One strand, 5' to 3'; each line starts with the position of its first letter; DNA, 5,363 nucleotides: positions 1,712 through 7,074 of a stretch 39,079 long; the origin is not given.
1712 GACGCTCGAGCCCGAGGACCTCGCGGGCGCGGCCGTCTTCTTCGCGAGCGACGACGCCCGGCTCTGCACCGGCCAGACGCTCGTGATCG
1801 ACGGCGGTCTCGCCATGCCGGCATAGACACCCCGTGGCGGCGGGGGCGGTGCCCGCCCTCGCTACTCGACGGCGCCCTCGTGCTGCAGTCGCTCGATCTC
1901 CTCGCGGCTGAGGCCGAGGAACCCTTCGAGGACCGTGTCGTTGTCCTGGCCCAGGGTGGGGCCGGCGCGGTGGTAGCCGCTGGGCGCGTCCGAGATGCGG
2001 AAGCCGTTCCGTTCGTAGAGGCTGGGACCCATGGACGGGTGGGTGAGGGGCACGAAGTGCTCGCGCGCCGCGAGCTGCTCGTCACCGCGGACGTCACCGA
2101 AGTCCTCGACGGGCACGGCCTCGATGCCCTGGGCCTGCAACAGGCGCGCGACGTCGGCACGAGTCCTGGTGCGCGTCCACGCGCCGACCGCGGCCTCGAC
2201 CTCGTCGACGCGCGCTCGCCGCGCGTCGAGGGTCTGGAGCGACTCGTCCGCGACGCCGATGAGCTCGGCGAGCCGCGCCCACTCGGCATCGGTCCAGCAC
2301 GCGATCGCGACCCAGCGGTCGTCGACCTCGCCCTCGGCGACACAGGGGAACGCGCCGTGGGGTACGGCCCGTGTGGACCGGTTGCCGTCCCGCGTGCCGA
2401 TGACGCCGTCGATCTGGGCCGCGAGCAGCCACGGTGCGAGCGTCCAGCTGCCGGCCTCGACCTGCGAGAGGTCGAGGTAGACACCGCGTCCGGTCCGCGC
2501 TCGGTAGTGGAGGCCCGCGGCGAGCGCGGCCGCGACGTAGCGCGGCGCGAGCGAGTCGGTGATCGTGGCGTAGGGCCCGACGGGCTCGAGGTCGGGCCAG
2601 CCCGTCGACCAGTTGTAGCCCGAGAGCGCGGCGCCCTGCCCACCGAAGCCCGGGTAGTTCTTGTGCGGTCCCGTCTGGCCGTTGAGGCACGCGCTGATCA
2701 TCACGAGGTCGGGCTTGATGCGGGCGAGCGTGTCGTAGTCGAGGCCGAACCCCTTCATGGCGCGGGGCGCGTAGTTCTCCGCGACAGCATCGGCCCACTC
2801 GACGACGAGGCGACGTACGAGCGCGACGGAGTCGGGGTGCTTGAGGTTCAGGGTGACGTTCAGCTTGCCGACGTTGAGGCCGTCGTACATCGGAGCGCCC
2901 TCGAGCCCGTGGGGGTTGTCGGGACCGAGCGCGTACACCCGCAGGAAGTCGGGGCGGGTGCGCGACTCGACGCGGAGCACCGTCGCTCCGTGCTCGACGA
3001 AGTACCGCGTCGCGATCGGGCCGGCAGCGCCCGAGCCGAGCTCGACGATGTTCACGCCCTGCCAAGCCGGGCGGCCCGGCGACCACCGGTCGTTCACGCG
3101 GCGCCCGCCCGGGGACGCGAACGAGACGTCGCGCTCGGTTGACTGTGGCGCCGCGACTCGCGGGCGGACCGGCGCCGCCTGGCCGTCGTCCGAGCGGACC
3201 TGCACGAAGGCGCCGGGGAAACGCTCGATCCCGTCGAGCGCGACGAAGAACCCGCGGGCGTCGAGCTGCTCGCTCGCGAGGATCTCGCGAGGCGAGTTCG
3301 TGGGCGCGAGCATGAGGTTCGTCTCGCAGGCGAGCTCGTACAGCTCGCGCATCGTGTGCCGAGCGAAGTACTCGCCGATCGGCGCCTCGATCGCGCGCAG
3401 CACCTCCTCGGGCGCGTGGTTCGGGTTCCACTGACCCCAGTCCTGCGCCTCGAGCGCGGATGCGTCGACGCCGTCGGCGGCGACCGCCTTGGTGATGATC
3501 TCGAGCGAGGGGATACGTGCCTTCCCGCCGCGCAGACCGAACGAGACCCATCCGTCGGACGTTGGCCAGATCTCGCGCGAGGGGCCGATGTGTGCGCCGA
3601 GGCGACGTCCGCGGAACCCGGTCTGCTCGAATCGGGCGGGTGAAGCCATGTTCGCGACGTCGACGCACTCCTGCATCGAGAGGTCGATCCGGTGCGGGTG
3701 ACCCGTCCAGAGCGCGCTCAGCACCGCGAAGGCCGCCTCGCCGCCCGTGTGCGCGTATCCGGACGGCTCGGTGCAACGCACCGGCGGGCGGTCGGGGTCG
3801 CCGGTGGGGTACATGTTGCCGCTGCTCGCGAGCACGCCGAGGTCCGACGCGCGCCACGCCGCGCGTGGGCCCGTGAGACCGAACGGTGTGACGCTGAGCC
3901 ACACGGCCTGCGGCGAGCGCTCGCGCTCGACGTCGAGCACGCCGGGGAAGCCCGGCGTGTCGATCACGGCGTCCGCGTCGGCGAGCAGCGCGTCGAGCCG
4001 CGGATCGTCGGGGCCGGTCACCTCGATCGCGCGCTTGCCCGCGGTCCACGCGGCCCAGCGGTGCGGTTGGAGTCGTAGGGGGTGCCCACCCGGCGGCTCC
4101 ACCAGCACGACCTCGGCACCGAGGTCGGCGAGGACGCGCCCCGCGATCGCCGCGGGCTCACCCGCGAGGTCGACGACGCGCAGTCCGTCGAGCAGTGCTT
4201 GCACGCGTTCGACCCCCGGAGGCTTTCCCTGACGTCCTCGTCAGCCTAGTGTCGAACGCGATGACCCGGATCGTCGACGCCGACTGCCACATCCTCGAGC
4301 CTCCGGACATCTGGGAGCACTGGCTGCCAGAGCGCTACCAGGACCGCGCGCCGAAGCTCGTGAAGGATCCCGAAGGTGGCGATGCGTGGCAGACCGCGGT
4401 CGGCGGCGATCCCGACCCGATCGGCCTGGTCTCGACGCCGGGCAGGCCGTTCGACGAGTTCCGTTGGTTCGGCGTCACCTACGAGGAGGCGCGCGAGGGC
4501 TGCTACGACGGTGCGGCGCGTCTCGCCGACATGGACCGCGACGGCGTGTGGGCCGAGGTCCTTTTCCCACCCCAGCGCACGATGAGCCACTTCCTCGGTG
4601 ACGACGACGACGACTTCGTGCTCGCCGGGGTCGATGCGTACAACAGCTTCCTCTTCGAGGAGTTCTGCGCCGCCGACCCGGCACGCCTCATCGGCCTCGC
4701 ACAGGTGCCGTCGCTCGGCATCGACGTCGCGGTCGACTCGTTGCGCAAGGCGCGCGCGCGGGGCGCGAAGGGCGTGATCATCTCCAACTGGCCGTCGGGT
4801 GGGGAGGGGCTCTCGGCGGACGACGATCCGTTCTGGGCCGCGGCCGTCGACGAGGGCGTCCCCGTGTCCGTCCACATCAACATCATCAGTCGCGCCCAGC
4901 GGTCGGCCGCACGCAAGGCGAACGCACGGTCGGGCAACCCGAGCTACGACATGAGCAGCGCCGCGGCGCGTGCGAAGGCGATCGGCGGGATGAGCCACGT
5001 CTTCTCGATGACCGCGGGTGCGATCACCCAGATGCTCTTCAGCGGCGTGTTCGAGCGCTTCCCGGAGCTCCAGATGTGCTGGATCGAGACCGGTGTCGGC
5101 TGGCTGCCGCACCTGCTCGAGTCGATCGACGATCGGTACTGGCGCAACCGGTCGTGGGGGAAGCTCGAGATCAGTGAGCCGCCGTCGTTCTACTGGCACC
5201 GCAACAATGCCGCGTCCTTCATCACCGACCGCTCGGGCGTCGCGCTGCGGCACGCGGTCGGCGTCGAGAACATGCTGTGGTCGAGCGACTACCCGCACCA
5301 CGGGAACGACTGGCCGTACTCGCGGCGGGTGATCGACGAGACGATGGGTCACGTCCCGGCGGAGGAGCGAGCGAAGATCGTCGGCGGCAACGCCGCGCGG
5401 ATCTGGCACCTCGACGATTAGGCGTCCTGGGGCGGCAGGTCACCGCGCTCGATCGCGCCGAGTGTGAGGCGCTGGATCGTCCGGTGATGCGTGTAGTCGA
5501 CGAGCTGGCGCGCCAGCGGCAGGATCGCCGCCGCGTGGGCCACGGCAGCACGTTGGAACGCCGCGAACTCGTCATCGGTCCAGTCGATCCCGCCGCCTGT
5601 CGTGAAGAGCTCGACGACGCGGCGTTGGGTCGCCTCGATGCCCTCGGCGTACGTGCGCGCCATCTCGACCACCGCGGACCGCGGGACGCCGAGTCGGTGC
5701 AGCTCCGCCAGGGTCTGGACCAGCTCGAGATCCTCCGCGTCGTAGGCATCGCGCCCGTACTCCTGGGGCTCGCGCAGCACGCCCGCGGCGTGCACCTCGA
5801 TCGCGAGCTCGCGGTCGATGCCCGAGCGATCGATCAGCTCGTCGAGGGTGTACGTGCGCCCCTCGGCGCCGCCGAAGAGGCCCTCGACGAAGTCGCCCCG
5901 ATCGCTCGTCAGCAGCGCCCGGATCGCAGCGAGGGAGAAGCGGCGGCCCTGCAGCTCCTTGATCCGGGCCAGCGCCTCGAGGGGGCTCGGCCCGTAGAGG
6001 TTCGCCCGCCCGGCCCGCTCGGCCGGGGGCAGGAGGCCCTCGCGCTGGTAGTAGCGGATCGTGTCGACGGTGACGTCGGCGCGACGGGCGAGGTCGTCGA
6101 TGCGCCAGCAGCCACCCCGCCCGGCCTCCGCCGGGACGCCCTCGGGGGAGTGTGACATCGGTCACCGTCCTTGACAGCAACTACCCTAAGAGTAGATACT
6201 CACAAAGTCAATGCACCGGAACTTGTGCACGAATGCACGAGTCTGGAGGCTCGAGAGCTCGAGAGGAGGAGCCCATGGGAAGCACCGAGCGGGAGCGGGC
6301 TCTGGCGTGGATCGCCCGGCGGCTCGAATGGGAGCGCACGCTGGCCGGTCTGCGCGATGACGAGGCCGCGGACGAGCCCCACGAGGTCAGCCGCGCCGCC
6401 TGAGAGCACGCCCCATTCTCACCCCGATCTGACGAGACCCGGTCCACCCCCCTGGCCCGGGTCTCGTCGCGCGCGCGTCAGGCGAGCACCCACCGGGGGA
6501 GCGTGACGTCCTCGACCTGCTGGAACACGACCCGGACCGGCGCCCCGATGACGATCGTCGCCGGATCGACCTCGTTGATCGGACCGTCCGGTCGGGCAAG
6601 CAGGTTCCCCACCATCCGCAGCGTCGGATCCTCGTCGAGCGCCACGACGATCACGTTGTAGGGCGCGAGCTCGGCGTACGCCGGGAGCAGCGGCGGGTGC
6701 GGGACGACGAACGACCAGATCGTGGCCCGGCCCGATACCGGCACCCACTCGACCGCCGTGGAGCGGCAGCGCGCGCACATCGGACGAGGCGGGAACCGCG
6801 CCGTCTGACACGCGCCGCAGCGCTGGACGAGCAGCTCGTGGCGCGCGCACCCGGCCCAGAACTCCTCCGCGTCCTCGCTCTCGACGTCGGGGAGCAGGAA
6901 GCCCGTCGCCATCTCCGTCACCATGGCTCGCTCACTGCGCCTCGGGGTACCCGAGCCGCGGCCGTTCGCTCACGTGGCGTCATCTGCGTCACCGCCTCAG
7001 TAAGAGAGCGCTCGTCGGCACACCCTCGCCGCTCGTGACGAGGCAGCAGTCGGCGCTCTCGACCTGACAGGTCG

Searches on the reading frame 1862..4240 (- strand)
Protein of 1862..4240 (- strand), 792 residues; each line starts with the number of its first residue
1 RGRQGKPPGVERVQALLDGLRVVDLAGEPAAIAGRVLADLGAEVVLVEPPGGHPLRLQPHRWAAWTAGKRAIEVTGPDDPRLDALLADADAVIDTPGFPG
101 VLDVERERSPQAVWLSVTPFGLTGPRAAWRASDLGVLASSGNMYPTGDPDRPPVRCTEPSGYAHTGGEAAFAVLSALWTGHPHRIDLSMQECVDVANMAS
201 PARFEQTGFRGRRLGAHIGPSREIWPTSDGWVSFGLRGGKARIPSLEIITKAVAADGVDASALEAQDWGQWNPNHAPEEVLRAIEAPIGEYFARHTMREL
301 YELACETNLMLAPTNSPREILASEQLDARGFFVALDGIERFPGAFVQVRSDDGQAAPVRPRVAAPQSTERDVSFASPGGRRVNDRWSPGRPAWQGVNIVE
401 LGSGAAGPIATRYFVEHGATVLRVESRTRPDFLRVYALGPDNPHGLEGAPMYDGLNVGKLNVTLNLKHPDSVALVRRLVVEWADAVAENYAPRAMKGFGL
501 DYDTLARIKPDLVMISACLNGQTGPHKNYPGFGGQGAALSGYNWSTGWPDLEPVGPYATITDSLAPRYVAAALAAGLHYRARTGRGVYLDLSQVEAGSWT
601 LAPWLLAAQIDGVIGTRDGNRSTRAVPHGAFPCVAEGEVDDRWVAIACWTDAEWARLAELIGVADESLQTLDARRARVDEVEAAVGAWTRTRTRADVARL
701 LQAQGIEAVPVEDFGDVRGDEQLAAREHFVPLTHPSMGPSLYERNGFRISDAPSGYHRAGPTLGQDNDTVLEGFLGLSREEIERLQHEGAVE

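Call 8: search_protein_families(library=pfam, proteins=[window:1862-4240:-])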
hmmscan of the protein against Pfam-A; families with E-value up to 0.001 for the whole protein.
window:1862-4240:- (792 aa): 1 family
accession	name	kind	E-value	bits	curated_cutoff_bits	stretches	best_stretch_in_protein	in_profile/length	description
PF02515.22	CoA_transf_3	-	6.6e-114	381.3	23.3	2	394-767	2-366/366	CoA-transferase family III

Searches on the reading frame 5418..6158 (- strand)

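Call 8: search_protein_families(library=pfam, proteins=[window:5418-6158:-])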
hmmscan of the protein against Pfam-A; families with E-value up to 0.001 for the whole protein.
window:5418-6158:- (246 aa): 2 families
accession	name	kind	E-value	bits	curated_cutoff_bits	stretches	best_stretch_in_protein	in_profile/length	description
PF13411.12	MerR_1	-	6.3e-21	74.7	21.6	1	19-84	2-67/69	MerR HTH family regulatory protein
PF00376.29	MerR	-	1.3e-10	41.3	28.2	1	19-49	1-31/38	MerR family regulatory protein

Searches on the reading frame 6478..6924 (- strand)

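Call 8: search_protein_families(library=pfam, proteins=[window:6478-6924:-])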
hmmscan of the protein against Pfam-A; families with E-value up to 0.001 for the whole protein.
window:6478-6924:- (148 aa): 2 families
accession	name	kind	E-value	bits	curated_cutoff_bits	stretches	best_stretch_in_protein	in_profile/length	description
PF01796.24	OB_ChsH2_C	-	1.4e-16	60.6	27.1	1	60-135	1-65/65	ChsH2, C-terminal OB-fold domain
PF12172.15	zf-ChsH2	-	1.6e-12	47.4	23.2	1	23-59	1-37/37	ChsH2, rubredoxin-like zinc ribbon domain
